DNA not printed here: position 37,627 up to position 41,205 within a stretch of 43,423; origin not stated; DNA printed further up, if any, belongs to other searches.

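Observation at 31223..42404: Compact HTH / SNF2 / giant Mod / Res-like helicase-nuclease / CN-hydrolase-like operon: a type III-like R-M core with extra partners (candidate undescribed defence system)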

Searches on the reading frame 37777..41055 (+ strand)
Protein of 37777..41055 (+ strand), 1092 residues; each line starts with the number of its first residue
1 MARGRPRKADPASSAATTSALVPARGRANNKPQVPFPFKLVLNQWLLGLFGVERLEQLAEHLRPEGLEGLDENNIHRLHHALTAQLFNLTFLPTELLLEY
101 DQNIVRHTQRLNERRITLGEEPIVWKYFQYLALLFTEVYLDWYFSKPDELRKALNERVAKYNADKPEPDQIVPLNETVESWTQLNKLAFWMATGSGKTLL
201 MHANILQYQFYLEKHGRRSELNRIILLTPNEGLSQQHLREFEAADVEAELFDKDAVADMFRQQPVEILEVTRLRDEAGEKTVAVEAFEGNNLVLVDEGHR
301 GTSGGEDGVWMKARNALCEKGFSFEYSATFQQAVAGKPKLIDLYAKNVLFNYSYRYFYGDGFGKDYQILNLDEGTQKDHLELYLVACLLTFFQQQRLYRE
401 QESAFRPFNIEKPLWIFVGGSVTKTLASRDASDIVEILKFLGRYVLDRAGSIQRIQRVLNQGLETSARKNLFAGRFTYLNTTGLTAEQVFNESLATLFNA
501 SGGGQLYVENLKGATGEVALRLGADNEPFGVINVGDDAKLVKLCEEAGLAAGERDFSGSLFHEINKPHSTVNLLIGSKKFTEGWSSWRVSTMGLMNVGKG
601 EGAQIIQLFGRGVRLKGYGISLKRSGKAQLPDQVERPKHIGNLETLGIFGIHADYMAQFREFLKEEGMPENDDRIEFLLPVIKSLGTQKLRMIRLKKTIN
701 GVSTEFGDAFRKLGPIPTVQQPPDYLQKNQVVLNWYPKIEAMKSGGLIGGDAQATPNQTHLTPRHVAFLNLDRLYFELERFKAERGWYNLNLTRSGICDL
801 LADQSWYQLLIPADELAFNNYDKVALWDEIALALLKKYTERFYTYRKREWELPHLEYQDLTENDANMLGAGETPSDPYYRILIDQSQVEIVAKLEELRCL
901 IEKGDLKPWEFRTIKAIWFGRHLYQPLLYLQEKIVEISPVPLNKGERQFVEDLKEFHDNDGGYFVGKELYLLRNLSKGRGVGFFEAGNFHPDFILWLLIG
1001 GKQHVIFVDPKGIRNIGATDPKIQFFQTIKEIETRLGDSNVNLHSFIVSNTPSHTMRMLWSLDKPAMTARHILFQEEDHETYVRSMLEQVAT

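Call 3: search_protein_families(library=pfam, proteins=[window:37777-41055:+], max_evalue=0.01)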
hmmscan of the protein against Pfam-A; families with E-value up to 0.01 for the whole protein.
window:37777-41055:+ (1092 aa): 3 families
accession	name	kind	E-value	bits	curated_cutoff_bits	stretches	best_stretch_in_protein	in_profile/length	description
PF04851.21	ResIII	-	1e-10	42.2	22.5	1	166-331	4-163/164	Type III restriction enzyme, res subunit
PF18766.7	SWI2_SNF2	-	2.3e-06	27.9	26.7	1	176-306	8-135/221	SWI2/SNF2 ATPase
PF00270.35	DEAD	-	1.1e-05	25.7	26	1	185-331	15-161/167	DEAD/DEAH box helicase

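Call 4: search_protein_families(library=padloc, proteins=[window:37777-41055:+], max_evalue=0.01)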
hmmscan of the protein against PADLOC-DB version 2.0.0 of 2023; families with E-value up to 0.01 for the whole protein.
window:37777-41055:+ (1092 aa): 3 families
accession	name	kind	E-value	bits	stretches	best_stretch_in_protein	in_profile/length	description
PDLC03654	REase_III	-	3.7e-219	728.3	2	342-1086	376-1123/1154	Type III restriction enzyme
PDLC02707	PbeA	-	0.0021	14.7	1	175-246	258-323/672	PbeA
PDLC02704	PbeA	-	0.006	13.1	1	165-247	249-330/682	PbeA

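Call 5: search_protein_families(library=ncbifam, proteins=[window:37777-41055:+], max_evalue=0.01)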
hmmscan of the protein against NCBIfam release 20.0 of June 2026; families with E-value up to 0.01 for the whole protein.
window:37777-41055:+ (1092 aa): 1 family
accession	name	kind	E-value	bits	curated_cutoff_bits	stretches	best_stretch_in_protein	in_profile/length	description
NF046051.1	restrict_EcoAI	equivalog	0.0026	16.2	550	1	164-315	156-299/768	EcoAI/FtnUII family type I restriction enzme subunit R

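Call 14: find_homologous_proteins(query=window:37777-41055:+)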
Query window:37777-41055:+ (1092 aa): 7991 proteins with E <= 0.001 among 8000 candidates; the best 120 are listed.
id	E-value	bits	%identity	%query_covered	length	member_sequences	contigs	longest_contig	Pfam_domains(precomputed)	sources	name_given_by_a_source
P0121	0.0e+0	2522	100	100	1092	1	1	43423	PF00270.36,PF18766.8,PF04851.22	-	-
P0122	0.0e+0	2362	93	100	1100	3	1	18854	PF00270.36,PF18766.8,PF04851.22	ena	-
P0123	0.0e+0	2267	89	100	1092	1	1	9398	PF00270.36,PF18766.8,PF04851.22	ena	-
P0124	0.0e+0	2255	87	100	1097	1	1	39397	PF00270.36,PF04851.22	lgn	-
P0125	0.0e+0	2241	88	100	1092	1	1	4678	PF04851.22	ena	-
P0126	0.0e+0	2211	86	100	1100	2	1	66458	PF04851.22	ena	-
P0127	0.0e+0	2143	85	97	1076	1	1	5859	PF00270.36,PF04851.22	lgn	-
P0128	0.0e+0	2135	83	100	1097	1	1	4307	PF00270.36,PF18766.8,PF04851.22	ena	-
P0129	0.0e+0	2131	83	100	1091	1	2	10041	PF00270.36,PF18766.8,PF04851.22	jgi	jgi:Type III restriction enzyme, res subunit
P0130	0.0e+0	2106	82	100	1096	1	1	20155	PF00270.36,PF18766.8,PF04851.22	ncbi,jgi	jgi:hypothetical protein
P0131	0.0e+0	2105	83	100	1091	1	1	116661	PF18766.8,PF04851.22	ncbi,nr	ncbi:MAG: DEAD/DEAH box helicase family protein [Gemmataceae bacterium]|nr:DEAD/DEAH box helicase fa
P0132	0.0e+0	2102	82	100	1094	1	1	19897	PF00270.36,PF18766.8,PF04851.22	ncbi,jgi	jgi:hypothetical protein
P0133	0.0e+0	2101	82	100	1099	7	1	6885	PF00270.36,PF18766.8,PF04851.22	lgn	-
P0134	0.0e+0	2092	81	100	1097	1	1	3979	PF00270.36,PF18766.8,PF04851.22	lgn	-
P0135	0.0e+0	2090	83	97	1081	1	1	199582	PF00270.36,PF18766.8,PF04851.22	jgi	jgi:hypothetical protein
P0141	0.0e+0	2044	82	98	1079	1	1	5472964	PF00270.36,PF04851.22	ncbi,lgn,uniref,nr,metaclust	ncbi:type III restriction protein res subunit [Isosphaera pallida ATCC 43644]|uniref:Type III restri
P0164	0.0e+0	1951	78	100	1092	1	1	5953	PF00270.36,PF27151.1,PF04851.22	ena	-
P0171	0.0e+0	1948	77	100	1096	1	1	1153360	PF04851.22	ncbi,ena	-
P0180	0.0e+0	1942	79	97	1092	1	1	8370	PF00270.36,PF04851.22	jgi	jgi:hypothetical protein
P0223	0.0e+0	1921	77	100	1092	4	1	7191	PF00270.36,PF04851.22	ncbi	-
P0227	0.0e+0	1919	77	100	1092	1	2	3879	PF00270.36,PF27151.1,PF04851.22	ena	-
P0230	0.0e+0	1918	78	97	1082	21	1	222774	PF00270.36,PF04851.22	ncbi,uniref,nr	ncbi:DEAD/DEAH box helicase family protein [Piscinibacter sp.]|uniref:DEAD/DEAH box helicase family 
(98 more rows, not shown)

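Call 15: find_encoding_contigs(protein=P0141, flank=10000, max_places=1)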
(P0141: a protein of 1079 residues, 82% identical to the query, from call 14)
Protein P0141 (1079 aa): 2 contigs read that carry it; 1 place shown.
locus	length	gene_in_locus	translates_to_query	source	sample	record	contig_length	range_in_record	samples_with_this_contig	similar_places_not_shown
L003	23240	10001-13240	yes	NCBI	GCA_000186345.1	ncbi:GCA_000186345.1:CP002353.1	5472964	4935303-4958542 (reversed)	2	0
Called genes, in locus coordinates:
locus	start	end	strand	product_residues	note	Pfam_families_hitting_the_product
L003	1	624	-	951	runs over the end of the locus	PF00664:ABC_membrane, PF00005:ABC_tran, PF08909:DUF1854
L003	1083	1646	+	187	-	PF01965:DJ-1_PfpI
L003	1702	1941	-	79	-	PF02599:CsrA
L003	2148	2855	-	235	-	PF04542:Sigma70_r2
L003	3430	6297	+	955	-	PF00176:SNF2-rel_dom, PF00270:DEAD, PF04851:ResIII, PF00271:Helicase_C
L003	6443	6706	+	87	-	PF13366:PDDEXK_3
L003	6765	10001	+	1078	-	-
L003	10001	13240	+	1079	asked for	PF04851:ResIII, PF00270:DEAD (weak)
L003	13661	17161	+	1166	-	PF00176:SNF2-rel_dom, PF00270:DEAD, PF04851:ResIII, PF00271:Helicase_C, PF13020:NOV_C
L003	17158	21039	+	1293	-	PF06634:DUF1156, PF01797:Y1_Tnp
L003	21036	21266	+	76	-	PF04255:DUF433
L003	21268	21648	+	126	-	PF18480:DUF5615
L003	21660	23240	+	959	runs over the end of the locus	PF04465:DUF499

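Call 16: find_encoding_contigs(protein=P0230, flank=10000, max_places=1)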
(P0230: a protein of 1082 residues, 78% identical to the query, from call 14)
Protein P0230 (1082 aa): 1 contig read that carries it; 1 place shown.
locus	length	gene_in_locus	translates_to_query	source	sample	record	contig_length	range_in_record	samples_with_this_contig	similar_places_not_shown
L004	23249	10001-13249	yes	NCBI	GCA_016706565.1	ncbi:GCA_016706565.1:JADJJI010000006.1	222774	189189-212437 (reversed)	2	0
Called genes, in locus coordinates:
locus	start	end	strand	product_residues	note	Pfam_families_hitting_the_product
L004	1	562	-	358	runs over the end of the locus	PF13424:TPR_12 (weak), PF13432:TPR_16, PF14559:TPR_19, PF07719:TPR_2, PF13432:TPR_16, PF14559:TPR_19, PF00515:TPR_1, PF13432:TPR_16, +17 more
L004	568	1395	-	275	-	-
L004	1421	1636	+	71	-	-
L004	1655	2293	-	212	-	-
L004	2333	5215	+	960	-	PF00176:SNF2-rel_dom, PF00270:DEAD (weak), PF04851:ResIII, PF00271:Helicase_C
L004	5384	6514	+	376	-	PF13784:Fic_N, PF02661:Fic, PF21248:SoFic-like_C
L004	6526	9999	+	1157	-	PF01555:N6_N4_Mtase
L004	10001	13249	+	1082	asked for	PF00270:DEAD (weak), PF04851:ResIII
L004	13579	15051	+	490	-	PF13289:SIR2_2 (weak)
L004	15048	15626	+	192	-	-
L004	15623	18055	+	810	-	PF02463:SMC_N, PF13175:AAA_15 (weak), PF13476:AAA_23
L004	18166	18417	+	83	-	PF03235:GmrSD_N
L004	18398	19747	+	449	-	PF03235:GmrSD_N (weak)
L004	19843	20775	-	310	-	PF00589:Phage_integrase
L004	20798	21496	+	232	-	-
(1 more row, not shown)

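Call 17: find_encoding_contigs(protein=P0171, flank=10000, max_places=1)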
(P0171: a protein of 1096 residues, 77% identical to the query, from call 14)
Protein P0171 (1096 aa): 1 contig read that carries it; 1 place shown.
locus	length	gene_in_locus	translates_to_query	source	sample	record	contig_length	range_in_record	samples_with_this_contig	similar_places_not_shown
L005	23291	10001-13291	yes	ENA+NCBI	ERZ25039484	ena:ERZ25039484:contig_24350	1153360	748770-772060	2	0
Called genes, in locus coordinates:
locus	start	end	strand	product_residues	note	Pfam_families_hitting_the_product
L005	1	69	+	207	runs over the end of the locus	-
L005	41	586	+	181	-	-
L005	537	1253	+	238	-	PF14460:Prok-E2_D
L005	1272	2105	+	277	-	PF00899:ThiF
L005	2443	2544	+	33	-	-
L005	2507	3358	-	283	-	-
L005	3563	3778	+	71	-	-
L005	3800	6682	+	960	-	PF00176:SNF2-rel_dom, PF00270:DEAD, PF04851:ResIII, PF00271:Helicase_C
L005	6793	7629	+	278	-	-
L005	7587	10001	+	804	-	PF01555:N6_N4_Mtase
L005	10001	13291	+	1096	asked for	PF04851:ResIII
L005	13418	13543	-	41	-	-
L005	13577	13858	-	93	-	-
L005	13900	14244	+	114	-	-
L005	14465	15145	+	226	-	PF01381:HTH_3, PF12844:HTH_19 (weak), PF13560:HTH_31, PF15943:YdaS_toxin (faint)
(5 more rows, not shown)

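Call 18: find_related_loci(query=window:37777-41055:+, collection=genome_contigs, flank=10000)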
Query window:37777-41055:+ (1092 aa) in genome_contigs; peptide patterns used: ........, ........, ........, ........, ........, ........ (x = any residue, [..] = any of these).
287 stretches matched a pattern; 255 encode a relative of the query (tblastn E <= 1e-3); the best 80 are kept; 80 distinct loci.
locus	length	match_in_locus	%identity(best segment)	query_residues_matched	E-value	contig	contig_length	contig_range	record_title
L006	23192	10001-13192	87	29-1092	0e+0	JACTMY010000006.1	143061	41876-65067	MAG: Planctomycetota bacterium isolate BJ17 scaffold_97, whole genome shotgun sequence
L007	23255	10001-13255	83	1-1090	0e+0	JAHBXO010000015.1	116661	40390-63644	MAG: Gemmataceae bacterium isolate ACE_PLA22 PLA22_15, whole genome shotgun sequence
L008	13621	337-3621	81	1-1092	0e+0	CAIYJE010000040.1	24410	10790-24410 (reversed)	MAG: uncultured Planctomycetales bacterium isolate Umea_bin-02666 genome assembly, contig: bin-02666:040/207, whole geno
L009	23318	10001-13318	78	1-1092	0e+0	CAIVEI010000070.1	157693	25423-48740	MAG: uncultured Schlesneria sp. isolate AM-lipid-02-D2_bin-1310 genome assembly, contig: bin-1310:070/211, whole genome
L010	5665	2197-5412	79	25-1090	0e+0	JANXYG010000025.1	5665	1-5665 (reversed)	MAG: Betaproteobacteria bacterium isolate GL140_3_metabat_338 GL140_3_k141_3229755, whole genome shotgun sequence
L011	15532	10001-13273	78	1-1088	0e+0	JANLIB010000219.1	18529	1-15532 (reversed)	MAG: Gallionella sp. isolate S40-4 k99_483693, whole genome shotgun sequence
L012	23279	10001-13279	76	1-1092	0e+0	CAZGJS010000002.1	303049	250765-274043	MAG TPA_asm: uncultured Eubacteriales bacterium isolate SRP302447_co1_263 genome assembly, contig: NODE_101_length_30304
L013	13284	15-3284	77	1-1087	0e+0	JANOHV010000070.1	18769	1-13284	MAG: Candidatus Rokuibacteriota bacterium isolate SOY_63_metabat_434 SOY_63_k141_2273867, whole genome shotgun sequence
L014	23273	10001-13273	76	1-1087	0e+0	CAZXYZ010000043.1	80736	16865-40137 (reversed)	MAG TPA_asm: uncultured Pirellulaceae bacterium isolate binchicken_co16_356 genome assembly, contig: NODE_523_length_807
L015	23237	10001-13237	79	25-1092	0e+0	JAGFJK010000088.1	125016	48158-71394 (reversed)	MAG: Pirellulaceae bacterium isolate mag.21 k127_35855, whole genome shotgun sequence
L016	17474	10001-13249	76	1-1090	0e+0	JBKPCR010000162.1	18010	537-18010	MAG: bacterium isolate GB_EKS_MAG_00046 GB_EKS_000000335048, whole genome shotgun sequence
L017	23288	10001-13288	75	1-1092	0e+0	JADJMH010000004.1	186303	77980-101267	MAG: Candidatus Accumulibacter proximus isolate EsbW_18-Q3-R4-48_BATAC.285 tig00003805-10-1860770, whole genome shotgun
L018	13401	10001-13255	77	12-1089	0e+0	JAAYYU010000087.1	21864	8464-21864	MAG: Candidatus Anammoximicrobium sp. isolate AS06rmzACSIP_251 113338_AS06, whole genome shotgun sequence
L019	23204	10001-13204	77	22-1088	0e+0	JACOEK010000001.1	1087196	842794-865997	MAG: Nitrospira sp. isolate S2bin.16 NODE_1_length_1087196_cov_27.811885, whole genome shotgun sequence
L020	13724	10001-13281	78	1-1090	0e+0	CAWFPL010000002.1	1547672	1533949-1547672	MAG: uncultured proteobacterium isolate MFD01299.bin.1.58 genome assembly, contig: contig_21676, whole genome shotgun se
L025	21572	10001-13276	74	1-1092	0e+0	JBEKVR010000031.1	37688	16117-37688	MAG: Roseiarcus sp. isolate SPRUCE 609 SPRUCE_609_31, whole genome shotgun sequence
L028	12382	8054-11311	75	11-1088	0e+0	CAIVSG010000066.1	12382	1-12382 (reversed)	MAG: uncultured Chlorobiaceae bacterium isolate A14_bin-2382 genome assembly, contig: bin-2382:066/286, whole genome sho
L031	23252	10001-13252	76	19-1092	0e+0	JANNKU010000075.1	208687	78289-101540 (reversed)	MAG: Deltaproteobacteria bacterium isolate SOY_38_metabat_69 SOY_38_k141_3420141, whole genome shotgun sequence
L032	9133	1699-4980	76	1-1092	0e+0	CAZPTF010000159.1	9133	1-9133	MAG TPA_asm: uncultured Anaerolineae bacterium isolate SRP241326_co3_194 genome assembly, contig: NODE_8915_length_9133_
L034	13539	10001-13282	75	1-1092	0e+0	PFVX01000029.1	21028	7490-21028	MAG: bacterium CG_4_9_14_3_um_filter_65_15 isolate CG_4_9_14_3_um_filter_65_15 CG_4_9_14_3_um_filter_150_scaffold_2072_c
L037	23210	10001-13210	75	27-1090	0e+0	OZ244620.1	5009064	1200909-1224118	MAG: uncultured Candidatus Binatia bacterium isolate a6e05b1d-2203-4d92-b789-b8e4a46226c9 genome assembly, chromosome: 1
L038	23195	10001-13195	76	34-1092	0e+0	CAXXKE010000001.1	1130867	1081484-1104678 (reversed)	MAG: Candidatus Krumholzibacteriia bacterium isolate 6e48df6a-8f97-42e3-8007-6ecbf69f3fc6 genome assembly, contig: conti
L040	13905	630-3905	73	6-1092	0e+0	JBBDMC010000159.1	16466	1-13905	MAG: Bauldia sp. isolate LejiaA_67_9 Lejia_A_5105_length_16466_cov_5, whole genome shotgun sequence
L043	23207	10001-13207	75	29-1092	0e+0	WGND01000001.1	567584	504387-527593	MAG: Hyphomicrobiales bacterium isolate RI_261 c_000000054369, whole genome shotgun sequence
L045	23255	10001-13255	75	13-1088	0e+0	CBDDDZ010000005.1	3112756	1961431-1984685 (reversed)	MAG: Candidatus Latescibacterota bacterium isolate 2fef8444-24d4-470e-a0f0-8c307ac56c94 genome assembly, contig: contig_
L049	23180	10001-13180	76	32-1092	0e+0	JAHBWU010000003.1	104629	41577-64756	MAG: Nitrospira sp. isolate ACE_NIT13 NIT13_3, whole genome shotgun sequence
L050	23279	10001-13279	77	1-1090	0e+0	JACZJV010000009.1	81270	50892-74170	MAG: Burkholderiales bacterium isolate MAG28 betaproteobacteria_3_contig_13542, whole genome shotgun sequence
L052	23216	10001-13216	76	27-1092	0e+0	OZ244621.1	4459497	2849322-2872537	MAG: uncultured Candidatus Binatia bacterium isolate 8f9fbfc1-36b4-40f3-a05a-ee2ffc03c637 genome assembly, chromosome: 1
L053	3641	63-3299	74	33-1092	0e+0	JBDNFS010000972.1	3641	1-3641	MAG: Planctomycetaceae bacterium isolate concoct.155.ELB k141_1443573, whole genome shotgun sequence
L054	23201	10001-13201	75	27-1087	0e+0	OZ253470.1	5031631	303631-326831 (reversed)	MAG: Alphaproteobacteria bacterium isolate a7ccd9af-0c44-4f0a-977f-77d708feff14 genome assembly, chromosome: 1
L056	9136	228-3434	72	29-1092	0e+0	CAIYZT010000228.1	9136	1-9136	MAG: uncultured Rhodobacteraceae bacterium isolate ErkenSummer_bin-3743 genome assembly, contig: bin-3743:228/441, whole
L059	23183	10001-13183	75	32-1087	0e+0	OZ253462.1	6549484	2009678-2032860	MAG: Candidatus Latescibacterota bacterium isolate 85c596c4-e601-42f5-bc00-22a25924bb3e genome assembly, chromosome: 1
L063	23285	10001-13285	73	1-1092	0e+0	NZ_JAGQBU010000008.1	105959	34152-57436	Synechococcus sp. J7-Johnson J7-Johnson-C8, whole genome shotgun sequence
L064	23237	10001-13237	73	13-1088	0e+0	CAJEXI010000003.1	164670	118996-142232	MAG: uncultured Chlorobiaceae bacterium isolate RF-1857-SP43-464-F4_S21 genome assembly, contig: NODE_3_length_164670_co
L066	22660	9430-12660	73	13-1086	0e+0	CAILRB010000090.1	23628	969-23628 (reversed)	MAG: uncultured Chlorobiaceae bacterium isolate AM4_bin-525 genome assembly, contig: bin-525:090/107, whole genome shotg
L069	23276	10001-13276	70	1-1092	0e+0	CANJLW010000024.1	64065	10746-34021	MAG: Acetobacteraceae bacterium isolate RH-23may17-181 genome assembly, contig: RH-23may17-C3152, whole genome shotgun s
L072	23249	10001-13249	72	7-1087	0e+0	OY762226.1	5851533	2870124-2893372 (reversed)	MAG: Vicinamibacterales bacterium isolate 0d5134ca-f8ab-4963-ab29-a032ed897002 genome assembly, chromosome: 1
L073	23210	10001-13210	72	27-1087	0e+0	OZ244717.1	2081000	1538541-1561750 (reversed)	MAG: Candidatus Oxydemutatoraceae bacterium isolate ca3e2f6f-6193-4037-aecf-8c1561697f8f genome assembly, chromosome: 1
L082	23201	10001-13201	71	26-1087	0e+0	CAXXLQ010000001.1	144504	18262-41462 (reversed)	MAG: Vicinamibacteria bacterium isolate d0699c76-2533-4a58-a70c-6c423186d07a genome assembly, contig: contig_1, whole ge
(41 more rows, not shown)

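Call 26: search_solved_structures(query=window:37777-41055:+, max_evalue=1)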
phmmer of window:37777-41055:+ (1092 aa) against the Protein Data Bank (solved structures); distinct sequences matched with E-value up to 1: 0.
